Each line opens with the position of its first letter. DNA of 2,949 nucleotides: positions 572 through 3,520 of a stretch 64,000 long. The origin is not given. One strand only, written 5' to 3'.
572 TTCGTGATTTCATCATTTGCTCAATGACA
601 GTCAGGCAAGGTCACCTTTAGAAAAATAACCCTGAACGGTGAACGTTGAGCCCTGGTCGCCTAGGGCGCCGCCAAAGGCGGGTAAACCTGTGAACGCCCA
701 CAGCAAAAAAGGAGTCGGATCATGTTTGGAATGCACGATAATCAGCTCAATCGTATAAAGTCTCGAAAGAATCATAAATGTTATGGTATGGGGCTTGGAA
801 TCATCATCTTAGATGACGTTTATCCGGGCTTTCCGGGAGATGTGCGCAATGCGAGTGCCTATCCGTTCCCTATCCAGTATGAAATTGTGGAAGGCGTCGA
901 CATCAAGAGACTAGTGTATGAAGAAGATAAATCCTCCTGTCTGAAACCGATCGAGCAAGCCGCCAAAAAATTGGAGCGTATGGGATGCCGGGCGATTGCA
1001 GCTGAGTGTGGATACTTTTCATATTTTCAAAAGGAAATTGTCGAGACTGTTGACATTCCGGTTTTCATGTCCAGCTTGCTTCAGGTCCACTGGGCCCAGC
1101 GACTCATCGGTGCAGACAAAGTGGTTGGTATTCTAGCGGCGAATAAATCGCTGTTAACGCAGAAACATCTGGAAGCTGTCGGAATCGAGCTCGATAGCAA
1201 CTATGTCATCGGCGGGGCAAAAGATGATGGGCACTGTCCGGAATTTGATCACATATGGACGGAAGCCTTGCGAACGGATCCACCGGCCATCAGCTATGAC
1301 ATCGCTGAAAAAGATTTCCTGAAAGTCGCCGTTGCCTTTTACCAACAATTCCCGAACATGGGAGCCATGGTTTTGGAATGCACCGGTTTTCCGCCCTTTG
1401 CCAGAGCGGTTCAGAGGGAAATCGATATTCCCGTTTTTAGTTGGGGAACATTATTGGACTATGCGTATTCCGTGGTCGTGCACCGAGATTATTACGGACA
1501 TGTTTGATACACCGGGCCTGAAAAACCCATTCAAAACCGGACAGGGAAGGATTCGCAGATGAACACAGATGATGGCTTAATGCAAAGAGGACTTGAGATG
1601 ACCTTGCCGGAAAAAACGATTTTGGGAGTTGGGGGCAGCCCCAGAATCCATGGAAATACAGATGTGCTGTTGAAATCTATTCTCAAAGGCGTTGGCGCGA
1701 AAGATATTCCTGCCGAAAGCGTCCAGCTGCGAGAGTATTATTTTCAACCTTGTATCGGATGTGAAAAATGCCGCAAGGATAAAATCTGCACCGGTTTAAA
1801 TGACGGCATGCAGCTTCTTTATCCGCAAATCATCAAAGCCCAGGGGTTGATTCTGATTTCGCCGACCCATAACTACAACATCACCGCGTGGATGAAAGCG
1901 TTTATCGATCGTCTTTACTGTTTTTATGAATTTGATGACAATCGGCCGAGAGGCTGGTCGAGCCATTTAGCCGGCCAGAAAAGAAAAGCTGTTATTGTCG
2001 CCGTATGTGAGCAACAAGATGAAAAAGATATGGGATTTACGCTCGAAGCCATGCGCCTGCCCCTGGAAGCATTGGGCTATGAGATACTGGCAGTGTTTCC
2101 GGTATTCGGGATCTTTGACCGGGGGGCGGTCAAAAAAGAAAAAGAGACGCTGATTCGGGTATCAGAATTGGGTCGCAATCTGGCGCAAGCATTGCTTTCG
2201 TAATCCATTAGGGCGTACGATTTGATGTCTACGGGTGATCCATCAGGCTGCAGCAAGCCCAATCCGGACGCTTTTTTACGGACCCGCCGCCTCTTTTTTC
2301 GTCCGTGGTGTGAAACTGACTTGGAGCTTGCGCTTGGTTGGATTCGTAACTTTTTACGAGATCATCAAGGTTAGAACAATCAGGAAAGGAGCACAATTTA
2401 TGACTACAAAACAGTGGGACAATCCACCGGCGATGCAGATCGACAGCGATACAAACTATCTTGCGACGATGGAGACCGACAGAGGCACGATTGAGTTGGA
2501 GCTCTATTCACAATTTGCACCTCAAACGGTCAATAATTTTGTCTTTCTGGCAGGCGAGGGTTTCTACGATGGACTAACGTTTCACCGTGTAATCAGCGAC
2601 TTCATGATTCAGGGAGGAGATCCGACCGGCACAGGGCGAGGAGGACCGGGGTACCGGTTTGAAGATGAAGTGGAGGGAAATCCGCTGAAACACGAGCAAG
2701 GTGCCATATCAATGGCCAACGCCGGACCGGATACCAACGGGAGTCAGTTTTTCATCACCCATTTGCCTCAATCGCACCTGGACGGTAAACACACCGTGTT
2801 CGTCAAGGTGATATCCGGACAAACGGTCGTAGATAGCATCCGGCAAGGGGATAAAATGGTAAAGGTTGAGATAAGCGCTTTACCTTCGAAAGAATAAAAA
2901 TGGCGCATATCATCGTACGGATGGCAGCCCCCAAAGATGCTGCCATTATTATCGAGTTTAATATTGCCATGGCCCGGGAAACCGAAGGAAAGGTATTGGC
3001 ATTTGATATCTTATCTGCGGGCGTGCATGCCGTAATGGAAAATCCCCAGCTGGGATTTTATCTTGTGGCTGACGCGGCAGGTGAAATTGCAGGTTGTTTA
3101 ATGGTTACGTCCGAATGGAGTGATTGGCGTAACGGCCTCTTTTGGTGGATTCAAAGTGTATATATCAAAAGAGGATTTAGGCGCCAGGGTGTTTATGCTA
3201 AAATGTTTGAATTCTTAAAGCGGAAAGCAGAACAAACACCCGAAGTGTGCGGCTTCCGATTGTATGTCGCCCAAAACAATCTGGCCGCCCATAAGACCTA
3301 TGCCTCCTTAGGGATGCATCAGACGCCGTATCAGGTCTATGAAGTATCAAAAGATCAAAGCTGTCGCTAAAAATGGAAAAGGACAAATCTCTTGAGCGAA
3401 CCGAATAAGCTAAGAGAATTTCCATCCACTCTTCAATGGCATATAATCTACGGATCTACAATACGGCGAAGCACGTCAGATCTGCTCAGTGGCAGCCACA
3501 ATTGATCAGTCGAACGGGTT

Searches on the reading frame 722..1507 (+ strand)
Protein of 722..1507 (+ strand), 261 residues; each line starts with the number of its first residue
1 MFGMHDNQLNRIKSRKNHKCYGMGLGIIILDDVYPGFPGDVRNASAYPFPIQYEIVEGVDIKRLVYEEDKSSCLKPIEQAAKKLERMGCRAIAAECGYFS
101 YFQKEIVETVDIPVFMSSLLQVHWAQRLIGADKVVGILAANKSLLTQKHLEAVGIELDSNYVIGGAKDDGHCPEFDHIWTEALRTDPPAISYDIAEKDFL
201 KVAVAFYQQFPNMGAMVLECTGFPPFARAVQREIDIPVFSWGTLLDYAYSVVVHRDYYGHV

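Call 57: search_protein_families(library=pfam, proteins=[window:722-1507:+], max_evalue=0.0001)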
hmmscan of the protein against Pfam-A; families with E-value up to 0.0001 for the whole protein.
window:722-1507:+ (261 aa): 1 family
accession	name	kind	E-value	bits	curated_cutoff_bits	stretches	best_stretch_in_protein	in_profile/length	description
PF01177.27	Asp_Glu_race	-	6.9e-07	29.7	31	0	67-156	46-134/211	Asp/Glu/Hydantoin racemase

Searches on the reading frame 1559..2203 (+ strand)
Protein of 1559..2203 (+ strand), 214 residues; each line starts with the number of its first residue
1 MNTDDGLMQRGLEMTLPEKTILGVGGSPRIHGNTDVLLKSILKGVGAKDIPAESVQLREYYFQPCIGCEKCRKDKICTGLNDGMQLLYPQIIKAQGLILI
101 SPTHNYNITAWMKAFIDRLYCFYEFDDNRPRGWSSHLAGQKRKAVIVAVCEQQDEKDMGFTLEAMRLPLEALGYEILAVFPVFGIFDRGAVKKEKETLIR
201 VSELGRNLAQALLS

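Call 65: search_protein_families(library=pfam, proteins=[window:1559-2203:+], max_evalue=0.001)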
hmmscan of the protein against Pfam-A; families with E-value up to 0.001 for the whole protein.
window:1559-2203:+ (214 aa): 2 families
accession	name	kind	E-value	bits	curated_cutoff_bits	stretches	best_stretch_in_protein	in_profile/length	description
PF03358.20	FMN_red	-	1.6e-17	64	24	1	21-126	3-99/152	NADPH-dependent FMN reductase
PF02525.22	Flavodoxin_2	-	3e-08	34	27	1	22-186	4-179/198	Flavodoxin-like fold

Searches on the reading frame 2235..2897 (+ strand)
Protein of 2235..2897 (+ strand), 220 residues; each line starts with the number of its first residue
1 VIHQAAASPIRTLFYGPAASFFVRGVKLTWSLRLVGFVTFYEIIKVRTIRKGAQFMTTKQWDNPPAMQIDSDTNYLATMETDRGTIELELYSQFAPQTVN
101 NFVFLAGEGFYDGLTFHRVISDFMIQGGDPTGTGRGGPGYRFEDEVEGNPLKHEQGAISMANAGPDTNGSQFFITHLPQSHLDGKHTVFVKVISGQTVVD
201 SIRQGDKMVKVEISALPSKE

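Call 65: search_protein_families(library=pfam, proteins=[window:2235-2897:+], max_evalue=0.001)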
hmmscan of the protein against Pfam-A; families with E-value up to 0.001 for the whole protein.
window:2235-2897:+ (220 aa): 1 family
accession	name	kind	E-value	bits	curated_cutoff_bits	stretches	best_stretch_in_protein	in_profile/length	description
PF00160.26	Pro_isomerase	-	7.4e-48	163.2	21.7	1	77-207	2-142/159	Cyclophilin type peptidyl-prolyl cis-trans isomerase/CLD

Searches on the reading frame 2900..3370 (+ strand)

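Call 65: search_protein_families(library=pfam, proteins=[window:2900-3370:+], max_evalue=0.001)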
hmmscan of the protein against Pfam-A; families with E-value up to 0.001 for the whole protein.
window:2900-3370:+ (156 aa): 3 families
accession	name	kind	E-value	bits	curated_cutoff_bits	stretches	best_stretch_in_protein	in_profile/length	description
PF00583.31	Acetyltransf_1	-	1.7e-10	41.6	20.7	1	49-139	31-116/116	Acetyltransferase (GNAT) family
PF13508.13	Acetyltransf_7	-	3.3e-07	31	27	1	53-138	4-81/84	Acetyltransferase (GNAT) domain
PF13673.13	Acetyltransf_10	-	2.8e-05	24.6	23.6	1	53-142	32-110/128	Acetyltransferase (GNAT) domain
